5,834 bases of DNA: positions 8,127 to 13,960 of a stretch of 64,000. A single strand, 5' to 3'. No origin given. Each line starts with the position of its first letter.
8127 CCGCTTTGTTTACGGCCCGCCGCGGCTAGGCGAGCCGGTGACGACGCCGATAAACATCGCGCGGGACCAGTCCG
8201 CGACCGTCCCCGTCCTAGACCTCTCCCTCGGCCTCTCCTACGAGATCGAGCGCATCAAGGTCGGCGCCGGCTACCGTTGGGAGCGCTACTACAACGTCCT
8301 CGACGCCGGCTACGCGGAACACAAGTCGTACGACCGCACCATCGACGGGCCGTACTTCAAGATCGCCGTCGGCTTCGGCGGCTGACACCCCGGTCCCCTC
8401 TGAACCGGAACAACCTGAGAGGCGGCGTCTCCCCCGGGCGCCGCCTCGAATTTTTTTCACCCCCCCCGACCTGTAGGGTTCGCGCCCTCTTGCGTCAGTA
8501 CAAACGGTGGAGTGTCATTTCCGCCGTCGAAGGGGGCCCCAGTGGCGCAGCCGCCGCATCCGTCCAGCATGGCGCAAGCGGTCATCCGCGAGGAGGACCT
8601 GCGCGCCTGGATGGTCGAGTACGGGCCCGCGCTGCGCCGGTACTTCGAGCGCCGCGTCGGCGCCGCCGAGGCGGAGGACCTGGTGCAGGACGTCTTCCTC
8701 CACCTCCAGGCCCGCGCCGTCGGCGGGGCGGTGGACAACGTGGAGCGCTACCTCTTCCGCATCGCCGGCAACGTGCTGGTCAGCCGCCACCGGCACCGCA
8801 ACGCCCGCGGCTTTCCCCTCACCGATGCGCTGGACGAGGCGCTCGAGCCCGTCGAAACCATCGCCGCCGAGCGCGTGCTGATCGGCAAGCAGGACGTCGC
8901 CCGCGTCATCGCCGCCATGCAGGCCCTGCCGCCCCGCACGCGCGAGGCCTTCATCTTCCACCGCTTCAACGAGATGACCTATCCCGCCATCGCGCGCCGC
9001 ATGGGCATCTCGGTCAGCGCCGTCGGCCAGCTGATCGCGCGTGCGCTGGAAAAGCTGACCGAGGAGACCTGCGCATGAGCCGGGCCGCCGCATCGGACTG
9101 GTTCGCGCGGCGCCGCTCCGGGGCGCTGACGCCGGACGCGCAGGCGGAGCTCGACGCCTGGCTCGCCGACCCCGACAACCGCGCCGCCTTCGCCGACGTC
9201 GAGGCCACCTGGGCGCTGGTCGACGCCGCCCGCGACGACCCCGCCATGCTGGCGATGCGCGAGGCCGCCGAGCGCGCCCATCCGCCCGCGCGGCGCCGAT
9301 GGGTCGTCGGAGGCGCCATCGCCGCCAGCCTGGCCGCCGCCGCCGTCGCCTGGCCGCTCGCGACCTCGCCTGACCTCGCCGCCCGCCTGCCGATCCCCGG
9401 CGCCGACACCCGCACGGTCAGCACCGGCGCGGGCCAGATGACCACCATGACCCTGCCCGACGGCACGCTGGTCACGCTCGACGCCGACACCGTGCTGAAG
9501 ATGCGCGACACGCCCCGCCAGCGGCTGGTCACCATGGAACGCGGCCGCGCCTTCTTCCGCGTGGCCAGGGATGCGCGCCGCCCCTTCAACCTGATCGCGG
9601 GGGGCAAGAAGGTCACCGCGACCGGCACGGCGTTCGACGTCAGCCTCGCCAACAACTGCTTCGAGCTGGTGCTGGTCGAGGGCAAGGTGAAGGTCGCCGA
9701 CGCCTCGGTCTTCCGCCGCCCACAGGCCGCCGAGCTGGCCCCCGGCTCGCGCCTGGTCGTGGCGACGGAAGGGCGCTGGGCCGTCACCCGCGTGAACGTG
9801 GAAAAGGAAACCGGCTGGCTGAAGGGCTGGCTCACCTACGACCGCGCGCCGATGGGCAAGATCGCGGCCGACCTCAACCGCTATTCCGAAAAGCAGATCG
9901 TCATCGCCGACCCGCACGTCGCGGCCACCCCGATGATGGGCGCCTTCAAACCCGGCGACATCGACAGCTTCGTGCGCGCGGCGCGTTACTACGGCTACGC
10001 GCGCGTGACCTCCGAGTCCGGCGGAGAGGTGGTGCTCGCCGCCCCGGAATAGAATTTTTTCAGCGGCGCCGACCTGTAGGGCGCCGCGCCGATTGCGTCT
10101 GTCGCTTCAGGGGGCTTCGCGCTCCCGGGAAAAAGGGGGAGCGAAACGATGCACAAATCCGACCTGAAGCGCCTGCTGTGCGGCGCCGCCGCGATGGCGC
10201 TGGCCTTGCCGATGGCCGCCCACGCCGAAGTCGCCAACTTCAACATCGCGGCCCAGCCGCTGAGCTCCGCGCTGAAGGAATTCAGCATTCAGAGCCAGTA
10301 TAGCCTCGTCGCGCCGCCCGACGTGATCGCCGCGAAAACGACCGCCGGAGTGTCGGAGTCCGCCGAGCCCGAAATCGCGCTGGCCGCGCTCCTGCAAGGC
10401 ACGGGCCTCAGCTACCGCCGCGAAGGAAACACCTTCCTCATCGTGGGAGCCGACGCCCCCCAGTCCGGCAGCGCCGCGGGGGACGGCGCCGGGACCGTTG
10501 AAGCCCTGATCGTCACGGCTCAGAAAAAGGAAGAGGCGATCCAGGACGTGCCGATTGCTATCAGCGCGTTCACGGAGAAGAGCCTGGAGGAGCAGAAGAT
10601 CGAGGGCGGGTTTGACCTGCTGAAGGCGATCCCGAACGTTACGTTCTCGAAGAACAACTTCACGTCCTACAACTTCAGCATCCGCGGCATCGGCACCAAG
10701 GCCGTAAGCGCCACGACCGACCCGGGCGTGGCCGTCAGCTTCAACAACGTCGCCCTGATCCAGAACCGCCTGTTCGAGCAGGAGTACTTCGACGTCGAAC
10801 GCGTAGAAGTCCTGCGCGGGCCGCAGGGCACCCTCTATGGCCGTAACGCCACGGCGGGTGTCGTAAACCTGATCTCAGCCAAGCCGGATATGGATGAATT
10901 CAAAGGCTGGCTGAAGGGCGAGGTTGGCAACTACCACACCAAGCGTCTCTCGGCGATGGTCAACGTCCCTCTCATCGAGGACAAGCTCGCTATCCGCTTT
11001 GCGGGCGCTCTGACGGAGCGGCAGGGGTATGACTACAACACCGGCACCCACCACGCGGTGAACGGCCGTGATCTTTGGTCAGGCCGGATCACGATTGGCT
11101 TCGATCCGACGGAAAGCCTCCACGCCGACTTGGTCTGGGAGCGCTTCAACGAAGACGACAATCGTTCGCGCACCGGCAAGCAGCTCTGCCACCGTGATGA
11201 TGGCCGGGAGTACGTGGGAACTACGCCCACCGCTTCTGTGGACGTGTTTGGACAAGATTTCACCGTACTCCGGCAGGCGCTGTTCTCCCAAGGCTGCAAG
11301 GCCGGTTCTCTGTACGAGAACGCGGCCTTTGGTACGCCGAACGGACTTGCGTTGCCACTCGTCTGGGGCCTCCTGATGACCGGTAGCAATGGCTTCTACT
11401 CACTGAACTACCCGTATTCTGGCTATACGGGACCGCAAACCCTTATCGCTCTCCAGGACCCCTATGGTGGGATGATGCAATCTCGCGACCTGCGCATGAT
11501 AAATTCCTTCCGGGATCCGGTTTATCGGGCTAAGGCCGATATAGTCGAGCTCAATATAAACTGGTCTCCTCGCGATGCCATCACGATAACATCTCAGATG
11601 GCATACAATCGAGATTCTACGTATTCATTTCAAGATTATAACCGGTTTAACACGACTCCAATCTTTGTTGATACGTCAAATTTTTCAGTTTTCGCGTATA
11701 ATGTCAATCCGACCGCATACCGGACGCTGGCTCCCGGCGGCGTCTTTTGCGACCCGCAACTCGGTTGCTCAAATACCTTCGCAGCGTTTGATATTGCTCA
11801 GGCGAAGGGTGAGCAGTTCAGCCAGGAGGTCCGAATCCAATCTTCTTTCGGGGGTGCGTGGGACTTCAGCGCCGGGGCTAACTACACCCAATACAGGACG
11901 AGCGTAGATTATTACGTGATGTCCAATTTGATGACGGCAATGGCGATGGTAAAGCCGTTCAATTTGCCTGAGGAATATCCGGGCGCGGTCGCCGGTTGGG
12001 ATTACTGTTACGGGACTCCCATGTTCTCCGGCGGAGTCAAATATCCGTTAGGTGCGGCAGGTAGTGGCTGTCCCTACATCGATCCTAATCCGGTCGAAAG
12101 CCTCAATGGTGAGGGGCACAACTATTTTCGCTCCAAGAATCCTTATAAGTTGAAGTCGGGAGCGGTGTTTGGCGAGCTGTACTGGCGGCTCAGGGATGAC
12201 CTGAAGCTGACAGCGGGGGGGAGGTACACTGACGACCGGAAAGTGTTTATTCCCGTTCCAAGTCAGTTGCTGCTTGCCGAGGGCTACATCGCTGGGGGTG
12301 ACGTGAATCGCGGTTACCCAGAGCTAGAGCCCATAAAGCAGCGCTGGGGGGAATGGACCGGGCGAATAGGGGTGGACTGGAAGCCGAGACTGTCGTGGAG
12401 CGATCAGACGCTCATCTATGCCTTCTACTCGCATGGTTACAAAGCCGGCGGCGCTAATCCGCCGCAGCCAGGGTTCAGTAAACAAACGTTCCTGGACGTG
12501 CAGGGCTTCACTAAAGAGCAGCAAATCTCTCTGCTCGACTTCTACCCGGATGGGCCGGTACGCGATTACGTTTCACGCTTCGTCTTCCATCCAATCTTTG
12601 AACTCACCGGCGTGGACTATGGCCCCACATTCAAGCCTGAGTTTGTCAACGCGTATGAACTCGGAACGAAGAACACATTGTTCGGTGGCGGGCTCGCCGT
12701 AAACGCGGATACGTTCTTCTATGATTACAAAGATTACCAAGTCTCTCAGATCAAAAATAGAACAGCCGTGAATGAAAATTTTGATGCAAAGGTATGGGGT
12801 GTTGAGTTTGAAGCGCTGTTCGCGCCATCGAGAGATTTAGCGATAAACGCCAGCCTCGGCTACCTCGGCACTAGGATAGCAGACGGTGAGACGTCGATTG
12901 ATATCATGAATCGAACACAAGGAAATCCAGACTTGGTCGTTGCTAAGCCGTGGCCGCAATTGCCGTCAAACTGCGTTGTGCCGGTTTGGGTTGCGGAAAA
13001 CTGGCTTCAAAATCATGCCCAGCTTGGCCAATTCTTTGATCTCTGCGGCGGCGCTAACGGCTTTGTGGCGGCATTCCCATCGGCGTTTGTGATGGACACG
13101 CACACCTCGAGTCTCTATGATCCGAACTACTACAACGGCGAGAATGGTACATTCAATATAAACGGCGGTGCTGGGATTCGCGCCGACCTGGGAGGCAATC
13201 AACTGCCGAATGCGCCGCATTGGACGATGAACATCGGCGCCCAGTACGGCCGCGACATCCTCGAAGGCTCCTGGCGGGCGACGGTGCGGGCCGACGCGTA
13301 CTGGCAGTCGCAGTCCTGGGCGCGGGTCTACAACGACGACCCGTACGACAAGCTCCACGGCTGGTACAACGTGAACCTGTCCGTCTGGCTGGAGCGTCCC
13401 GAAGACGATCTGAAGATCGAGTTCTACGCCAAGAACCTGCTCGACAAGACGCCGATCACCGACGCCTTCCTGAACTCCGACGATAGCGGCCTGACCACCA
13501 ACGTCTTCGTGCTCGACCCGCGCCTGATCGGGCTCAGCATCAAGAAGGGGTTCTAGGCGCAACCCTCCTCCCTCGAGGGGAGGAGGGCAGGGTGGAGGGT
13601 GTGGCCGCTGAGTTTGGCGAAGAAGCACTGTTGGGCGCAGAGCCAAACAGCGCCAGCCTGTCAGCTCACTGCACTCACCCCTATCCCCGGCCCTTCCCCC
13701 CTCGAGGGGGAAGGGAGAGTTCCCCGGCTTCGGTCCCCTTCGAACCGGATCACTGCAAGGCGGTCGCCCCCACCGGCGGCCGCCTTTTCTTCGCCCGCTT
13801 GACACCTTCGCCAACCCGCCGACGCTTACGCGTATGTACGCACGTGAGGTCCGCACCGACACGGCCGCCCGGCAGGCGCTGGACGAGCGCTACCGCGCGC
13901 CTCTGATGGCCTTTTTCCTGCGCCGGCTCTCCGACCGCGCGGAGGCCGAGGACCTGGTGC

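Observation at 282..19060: Four sibling hairpin+terminator elements after every TBDR: candidate 3'-derived sRNA family with an anti-RBS seed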

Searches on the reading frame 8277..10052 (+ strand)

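Call 8: search_protein_families(library=pfam, proteins=[window:8277-10052:+])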
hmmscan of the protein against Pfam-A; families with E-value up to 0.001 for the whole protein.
window:8277-10052:+ (591 aa): 2 families
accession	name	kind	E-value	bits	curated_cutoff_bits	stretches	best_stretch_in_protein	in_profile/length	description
PF04773.18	FecR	-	6.8e-17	62.2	24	1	380-472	2-97/97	FecR protein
PF16220.10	DUF4880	-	2.7e-09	37.2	25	1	271-310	2-42/43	Domain of unknown function (DUF4880)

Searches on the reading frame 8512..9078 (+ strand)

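Call 8: search_protein_families(library=pfam, proteins=[window:8512-9078:+])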
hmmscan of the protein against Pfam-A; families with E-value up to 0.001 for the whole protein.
window:8512-9078:+ (188 aa): 3 families
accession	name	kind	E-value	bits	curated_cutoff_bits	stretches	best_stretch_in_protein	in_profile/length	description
PF08281.18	Sigma70_r4_2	-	3.1e-18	65.6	25.7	1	131-182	3-54/54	Sigma-70, region 4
PF04545.22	Sigma70_r4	-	1.2e-10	41.2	24.1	1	135-182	1-48/50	Sigma-70, region 4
PF04542.20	Sigma70_r2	-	3.6e-07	30.3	24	1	36-97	4-69/71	Sigma-70 region 2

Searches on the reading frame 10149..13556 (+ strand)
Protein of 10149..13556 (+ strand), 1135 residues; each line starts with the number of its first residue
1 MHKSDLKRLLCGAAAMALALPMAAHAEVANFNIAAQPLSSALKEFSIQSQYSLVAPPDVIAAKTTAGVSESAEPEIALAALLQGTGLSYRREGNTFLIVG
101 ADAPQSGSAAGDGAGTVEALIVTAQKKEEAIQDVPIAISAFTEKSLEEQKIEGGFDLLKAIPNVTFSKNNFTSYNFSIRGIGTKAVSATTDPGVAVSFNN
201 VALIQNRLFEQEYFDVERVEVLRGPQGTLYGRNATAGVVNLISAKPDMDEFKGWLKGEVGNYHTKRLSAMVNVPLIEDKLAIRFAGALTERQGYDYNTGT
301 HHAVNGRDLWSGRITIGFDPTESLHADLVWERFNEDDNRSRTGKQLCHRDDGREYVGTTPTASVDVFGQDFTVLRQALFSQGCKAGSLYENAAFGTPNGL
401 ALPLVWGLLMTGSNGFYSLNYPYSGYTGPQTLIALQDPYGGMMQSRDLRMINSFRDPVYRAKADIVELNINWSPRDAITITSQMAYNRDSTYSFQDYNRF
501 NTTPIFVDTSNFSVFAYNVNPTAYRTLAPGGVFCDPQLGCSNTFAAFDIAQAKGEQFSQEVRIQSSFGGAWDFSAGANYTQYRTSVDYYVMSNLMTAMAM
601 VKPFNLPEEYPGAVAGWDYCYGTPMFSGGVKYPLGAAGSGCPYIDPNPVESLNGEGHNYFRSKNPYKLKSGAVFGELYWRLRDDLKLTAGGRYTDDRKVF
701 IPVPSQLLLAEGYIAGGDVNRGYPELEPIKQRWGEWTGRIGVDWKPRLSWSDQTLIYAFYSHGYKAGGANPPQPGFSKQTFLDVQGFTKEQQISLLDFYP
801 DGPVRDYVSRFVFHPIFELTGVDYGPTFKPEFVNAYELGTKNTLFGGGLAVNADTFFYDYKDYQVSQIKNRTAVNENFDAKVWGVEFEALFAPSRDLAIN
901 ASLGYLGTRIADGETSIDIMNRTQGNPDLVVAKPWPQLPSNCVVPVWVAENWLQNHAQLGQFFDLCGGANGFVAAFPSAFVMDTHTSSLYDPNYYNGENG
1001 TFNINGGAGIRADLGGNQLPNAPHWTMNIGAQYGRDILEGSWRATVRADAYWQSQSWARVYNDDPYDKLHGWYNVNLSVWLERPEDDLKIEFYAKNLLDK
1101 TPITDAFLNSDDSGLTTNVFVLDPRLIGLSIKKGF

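Call 8: search_protein_families(library=pfam, proteins=[window:10149-13556:+])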
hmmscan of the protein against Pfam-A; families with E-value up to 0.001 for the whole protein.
window:10149-13556:+ (1135 aa): 3 families
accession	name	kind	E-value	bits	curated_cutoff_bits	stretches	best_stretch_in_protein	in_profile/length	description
PF00593.30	TonB_dep_Rec_b-barrel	-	4.5e-27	96.4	27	1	655-1097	159-436/436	TonB dependent receptor-like, beta-barrel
PF07715.20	Plug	-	1.8e-16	61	23.9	1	131-238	2-107/107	TonB-dependent Receptor Plug Domain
PF07660.19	STN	-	1.4e-08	34.8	28.4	1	51-99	1-50/52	Secretin and TonB N terminus short domain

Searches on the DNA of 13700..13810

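Call 56: search_rna_families(source=window, start=13700, end=13810, threshold=evalue, max_evalue=10, show_alignments=2)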
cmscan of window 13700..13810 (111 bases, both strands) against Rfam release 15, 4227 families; matches with E-value up to 10: 11.
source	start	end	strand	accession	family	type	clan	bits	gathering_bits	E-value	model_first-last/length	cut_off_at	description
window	13706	13792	+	RF02241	Xoo2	Gene; sRNA;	-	24.8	45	0.0024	1-78/78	no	Xanthomonadaceae sRNA Xoo2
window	13723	13790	+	RF02833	Scr3202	Gene; sRNA;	-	16.5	52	1.7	1-95/95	no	Streptomyces RNA 3202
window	13701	13744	-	RF02007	mir-1237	Gene; miRNA;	-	14.6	65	7.7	1-102/102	no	mir-1237 microRNA precursor family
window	13755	13789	+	RF04279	mir-H20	Gene; miRNA;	CL00141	14.1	99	2.2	1-82/82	no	mir-H20 microRNA precursor family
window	13757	13810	+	RF02889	Sr006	Gene; sRNA;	-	13.7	100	2.9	40-93/124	3'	Pseudomonas sRNA 6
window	13700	13725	-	RF02027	MIR2907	Gene; miRNA;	-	11.9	60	8.9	1-26/65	3'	MIR2907 microRNA precursor family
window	13717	13732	+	RF02802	PyrR204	Gene; snRNA; snoRNA; HACA-box;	-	11.2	71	7.3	1-57/57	no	Pyrobaculum sRNA 204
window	13711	13789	+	RF02651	SorY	Gene; sRNA;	-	11.1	111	3.4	1-83/83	no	Singlet oxygen resistance RNA Y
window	13754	13787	+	RF01388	isrD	Gene; sRNA;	-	10.9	37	6.6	1-51/51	no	isrD Hfq binding RNA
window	13713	13743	-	RF02975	DUF3800-XI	Gene; sRNA;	-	10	37.8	3.3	1-48/48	no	DUF3800-XI RNA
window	13709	13810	+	RF02354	BjrC80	Gene; sRNA;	-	10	80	4.3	1-104/162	3'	Bradyrhizobiaceae sRNA BjrC80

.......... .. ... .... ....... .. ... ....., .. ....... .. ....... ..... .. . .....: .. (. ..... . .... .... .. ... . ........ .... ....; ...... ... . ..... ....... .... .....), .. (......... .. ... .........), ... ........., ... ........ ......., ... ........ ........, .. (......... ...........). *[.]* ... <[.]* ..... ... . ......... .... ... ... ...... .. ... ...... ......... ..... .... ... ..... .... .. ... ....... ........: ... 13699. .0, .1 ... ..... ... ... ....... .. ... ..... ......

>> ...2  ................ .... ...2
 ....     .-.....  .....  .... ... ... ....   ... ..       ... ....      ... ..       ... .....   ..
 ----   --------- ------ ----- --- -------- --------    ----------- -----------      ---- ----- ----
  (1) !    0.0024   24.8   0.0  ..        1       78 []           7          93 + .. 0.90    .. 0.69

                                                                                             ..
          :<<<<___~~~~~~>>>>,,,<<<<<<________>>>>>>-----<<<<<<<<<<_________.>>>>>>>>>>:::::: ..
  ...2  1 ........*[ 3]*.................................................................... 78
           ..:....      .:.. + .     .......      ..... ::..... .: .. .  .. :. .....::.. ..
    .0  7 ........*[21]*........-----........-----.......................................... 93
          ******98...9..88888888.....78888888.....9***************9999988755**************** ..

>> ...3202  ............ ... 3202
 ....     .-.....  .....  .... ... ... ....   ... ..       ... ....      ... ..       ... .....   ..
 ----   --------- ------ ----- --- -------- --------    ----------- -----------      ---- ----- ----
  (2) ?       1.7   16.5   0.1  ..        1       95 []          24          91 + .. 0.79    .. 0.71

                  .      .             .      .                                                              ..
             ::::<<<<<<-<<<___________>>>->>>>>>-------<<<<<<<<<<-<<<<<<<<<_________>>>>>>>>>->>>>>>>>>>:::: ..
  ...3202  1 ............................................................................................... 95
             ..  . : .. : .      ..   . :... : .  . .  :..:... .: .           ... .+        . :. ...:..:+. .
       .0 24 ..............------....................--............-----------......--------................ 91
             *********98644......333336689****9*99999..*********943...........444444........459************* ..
